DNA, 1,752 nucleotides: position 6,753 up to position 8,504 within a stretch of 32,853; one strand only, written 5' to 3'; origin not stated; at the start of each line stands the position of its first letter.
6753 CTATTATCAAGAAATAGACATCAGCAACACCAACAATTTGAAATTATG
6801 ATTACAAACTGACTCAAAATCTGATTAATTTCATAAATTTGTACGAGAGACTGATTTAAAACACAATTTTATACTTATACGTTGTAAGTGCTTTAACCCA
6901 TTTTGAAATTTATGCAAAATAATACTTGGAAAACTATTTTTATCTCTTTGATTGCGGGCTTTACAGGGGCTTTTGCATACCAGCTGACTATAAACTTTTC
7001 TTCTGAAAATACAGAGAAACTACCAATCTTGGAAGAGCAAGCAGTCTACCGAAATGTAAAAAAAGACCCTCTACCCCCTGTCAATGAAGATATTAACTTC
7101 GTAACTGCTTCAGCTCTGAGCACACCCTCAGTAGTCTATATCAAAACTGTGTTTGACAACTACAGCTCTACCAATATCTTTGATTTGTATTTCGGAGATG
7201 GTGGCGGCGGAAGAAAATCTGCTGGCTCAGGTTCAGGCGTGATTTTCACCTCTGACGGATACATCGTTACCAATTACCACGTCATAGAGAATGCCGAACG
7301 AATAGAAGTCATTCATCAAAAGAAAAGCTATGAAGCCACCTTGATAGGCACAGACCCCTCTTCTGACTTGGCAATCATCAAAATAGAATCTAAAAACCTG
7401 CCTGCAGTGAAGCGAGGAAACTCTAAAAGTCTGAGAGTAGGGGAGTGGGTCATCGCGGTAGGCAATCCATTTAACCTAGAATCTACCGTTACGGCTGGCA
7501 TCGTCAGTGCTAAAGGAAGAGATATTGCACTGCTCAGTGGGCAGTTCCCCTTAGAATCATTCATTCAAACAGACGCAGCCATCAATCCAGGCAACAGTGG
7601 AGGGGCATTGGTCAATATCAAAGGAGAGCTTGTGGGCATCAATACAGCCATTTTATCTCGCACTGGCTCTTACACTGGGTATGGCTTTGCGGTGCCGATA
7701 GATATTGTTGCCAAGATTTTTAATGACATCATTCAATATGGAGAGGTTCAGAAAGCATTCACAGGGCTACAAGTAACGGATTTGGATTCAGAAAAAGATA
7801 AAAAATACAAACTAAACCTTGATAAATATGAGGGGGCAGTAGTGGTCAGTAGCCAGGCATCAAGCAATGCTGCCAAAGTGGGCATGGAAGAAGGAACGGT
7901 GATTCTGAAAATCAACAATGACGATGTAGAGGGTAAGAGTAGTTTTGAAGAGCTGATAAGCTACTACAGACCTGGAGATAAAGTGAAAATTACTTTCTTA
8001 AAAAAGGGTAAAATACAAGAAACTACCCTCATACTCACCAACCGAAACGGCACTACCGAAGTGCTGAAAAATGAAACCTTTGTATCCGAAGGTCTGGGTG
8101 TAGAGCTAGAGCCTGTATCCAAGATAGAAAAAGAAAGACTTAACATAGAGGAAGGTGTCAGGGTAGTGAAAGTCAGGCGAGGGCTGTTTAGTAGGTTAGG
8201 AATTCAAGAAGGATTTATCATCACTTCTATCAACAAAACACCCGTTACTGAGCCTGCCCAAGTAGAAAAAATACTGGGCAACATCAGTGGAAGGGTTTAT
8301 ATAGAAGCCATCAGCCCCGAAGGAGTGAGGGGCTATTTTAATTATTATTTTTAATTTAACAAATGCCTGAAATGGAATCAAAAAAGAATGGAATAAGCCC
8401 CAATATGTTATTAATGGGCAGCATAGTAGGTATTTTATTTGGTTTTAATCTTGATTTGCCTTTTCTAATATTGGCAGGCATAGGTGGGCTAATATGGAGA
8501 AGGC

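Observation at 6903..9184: HtrA protease followed by two tandem paralogous membrane-anchored winged-helix-like proteins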

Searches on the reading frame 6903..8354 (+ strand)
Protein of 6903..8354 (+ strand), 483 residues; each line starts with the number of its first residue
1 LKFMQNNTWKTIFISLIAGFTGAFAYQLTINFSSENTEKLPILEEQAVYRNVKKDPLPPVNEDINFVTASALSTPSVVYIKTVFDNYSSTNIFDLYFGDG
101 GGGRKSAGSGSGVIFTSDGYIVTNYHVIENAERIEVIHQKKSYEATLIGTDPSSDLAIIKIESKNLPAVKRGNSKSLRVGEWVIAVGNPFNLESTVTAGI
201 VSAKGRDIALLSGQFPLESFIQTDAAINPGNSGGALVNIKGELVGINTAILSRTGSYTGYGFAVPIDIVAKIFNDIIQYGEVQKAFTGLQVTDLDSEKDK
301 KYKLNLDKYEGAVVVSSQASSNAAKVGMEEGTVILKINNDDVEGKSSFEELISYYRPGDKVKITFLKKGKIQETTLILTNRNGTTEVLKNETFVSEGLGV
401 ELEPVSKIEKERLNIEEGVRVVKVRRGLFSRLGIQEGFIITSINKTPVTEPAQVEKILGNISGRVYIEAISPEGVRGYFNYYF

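Call 3: search_protein_families(library=pfam, proteins=[window:6903-8354:+], max_evalue=1)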
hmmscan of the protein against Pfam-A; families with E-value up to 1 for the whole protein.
window:6903-8354:+ (483 aa): 10 families
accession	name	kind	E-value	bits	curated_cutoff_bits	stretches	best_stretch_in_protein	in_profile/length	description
PF13365.12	Trypsin_2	-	1.4e-33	117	27.6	1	110-246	1-144/144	Trypsin-like peptidase domain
PF00089.32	Trypsin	-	4.5e-17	63.1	20.6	1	111-271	28-218/220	Trypsin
PF13180.12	PDZ_2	-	1.6e-12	47.9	27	1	288-376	4-78/80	PDZ domain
PF17820.7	PDZ_6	-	1.3e-07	31.7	27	2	313-365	1-52/54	PDZ domain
PF00595.29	PDZ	-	5.5e-06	27.1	23.2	2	298-344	23-59/81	PDZ domain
PF14685.13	PDZ_Tricorn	-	4.3e-05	23.8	25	2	420-463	24-69/88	Tricorn protease PDZ domain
PF12812.13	PDZ_1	-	0.00021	21.7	28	1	425-461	36-75/78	PDZ-like domain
PF10459.15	Peptidase_S46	-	0.029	13.5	22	1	223-247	626-650/698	Peptidase S46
PF05579.19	Peptidase_S32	-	0.079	12.6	24.7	0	200-249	185-227/297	Equine arteritis virus serine endopeptidase S32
PF01732.22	Mycop_pep_DUF31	-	0.26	11.3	27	0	223-248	320-345/346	Mycoplasma peptidase (DUF31)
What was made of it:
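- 6912..8354 (+): htrA (DegP/DegQ-type serine protease): N-terminal hydrophobic signal or anchor, trypsin-like domain, two PDZ domains. The longest ORF starts at TTG 6903. Trypsin_2 1.4e-33 and PDZ_2 1.6e-12, with a second PDZ region at residues 420-463 (call 3).
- On HtrA/DegP/DegQ (Do-type, S1C) serine protease: the upstream gene: Trypsin_2 E 1.4e-33 (call 3). A second PDZ region at residues 420-463 matches PDZ_Tricorn and PDZ_1 (call 3).
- Checked: It has Trypsin_2 (E 1.4e-33) and two PDZ regions (call 3).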

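Call 4: search_protein_families(library=ncbifam, proteins=[window:6903-8354:+], max_evalue=1)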
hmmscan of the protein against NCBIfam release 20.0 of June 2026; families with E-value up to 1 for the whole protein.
window:6903-8354:+ (483 aa): 21 families
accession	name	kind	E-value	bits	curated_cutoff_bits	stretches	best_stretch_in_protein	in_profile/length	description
TIGR02037.1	degP_htrA_DO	subfamily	2.9e-113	379.1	416.2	1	70-462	7-414/434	Do family serine endopeptidase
NF041521.1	HhoA_HhoB_HtrA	equivalog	3.4e-76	256.7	450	2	85-375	29-328/335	HhoA/HhoB/HtrA family serine endopeptidase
NF007526.1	PRK10139.1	equivalog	2.6e-75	253.8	756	1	91-459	70-434/456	serine endoprotease DegQ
NF008189.1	PRK10942.1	equivalog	1.5e-74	251.2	720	1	105-459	110-455/477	serine endoprotease DegP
TIGR02038.1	protease_degS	equivalog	1.1e-71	241.8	422.95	1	65-378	46-346/351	outer membrane-stress sensor serine endopeptidase DegS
NF047968.1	SerProtHtrA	equivalog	3.9e-71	240.3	470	2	17-374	6-353/357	serine protease HtrA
NF008147.1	PRK10898.1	equivalog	5.8e-65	219.7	408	1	107-372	77-341/352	outer membrane-stress sensor serine endopeptidase DegS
NF053637.1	SerProtHtrAspr2045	equivalog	2e-50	171.9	650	1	12-380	18-388/394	serine protease HtrA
NF040960.1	MamE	equivalog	4.3e-50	171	800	2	109-277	123-294/659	magnetosome formation protease MamE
NF050055.1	SerProtHtrAMycob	equivalog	2.2e-48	165.4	800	1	107-370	226-490/502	serine protease HtrA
NF040961.1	MamO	equivalog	1.4e-27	96.3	800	1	96-292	86-282/648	magnetosome protein MamO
NF033740.0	MarP_fam_protase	equivalog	2.5e-18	66.3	250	1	108-270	211-371/390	MarP family serine protease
NF041199.1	trx7_PDZ_seleno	equivalog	5.3e-09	35.5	300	1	304-446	197-350/390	Trx7/PDZ domain-containing (seleno)protein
TIGR00054.1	TIGR00054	equivalog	1.8e-05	23.8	147.55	1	312-383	204-273/421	RIP metalloprotease RseP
NF041515.1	GspC_delta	equivalog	3.3e-05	23.8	150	1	417-453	242-279/311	type II secretion system protein GspC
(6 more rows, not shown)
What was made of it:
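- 6912..8354 (+): TIGR02037 scores 379 bits against a cut-off of 416 (call 4).
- On HtrA/DegP/DegQ (Do-type, S1C) serine protease: the upstream gene: 379.1 bits against a cut-off of 416.2 (call 4).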

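Call 62: search_protein_families(library=padloc, proteins=[window:6912-8354:+], max_evalue=0.1)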
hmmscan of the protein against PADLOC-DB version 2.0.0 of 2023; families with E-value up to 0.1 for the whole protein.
window:6912-8354:+ (480 aa): 6 families
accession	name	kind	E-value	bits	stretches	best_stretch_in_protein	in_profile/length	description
PDLC02960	RT-Protease_XI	-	3e-15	54.2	1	103-269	348-503/506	single gene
PDLC02959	RT-Protease_XI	-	7.1e-15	52.9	1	101-269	346-507/510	single gene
PDLC04593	PDC-M35A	-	4.5e-05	21.3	1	107-243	23-177/216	-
PDLC05022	PDC-S45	-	0.0011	15.9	1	105-142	39-81/293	-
PDLC00169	HamA1|HamA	-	0.0029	14.2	1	113-215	34-142/483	DUF1837 domain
PDLC03010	nacht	-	0.04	11.1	1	101-133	144-177/378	-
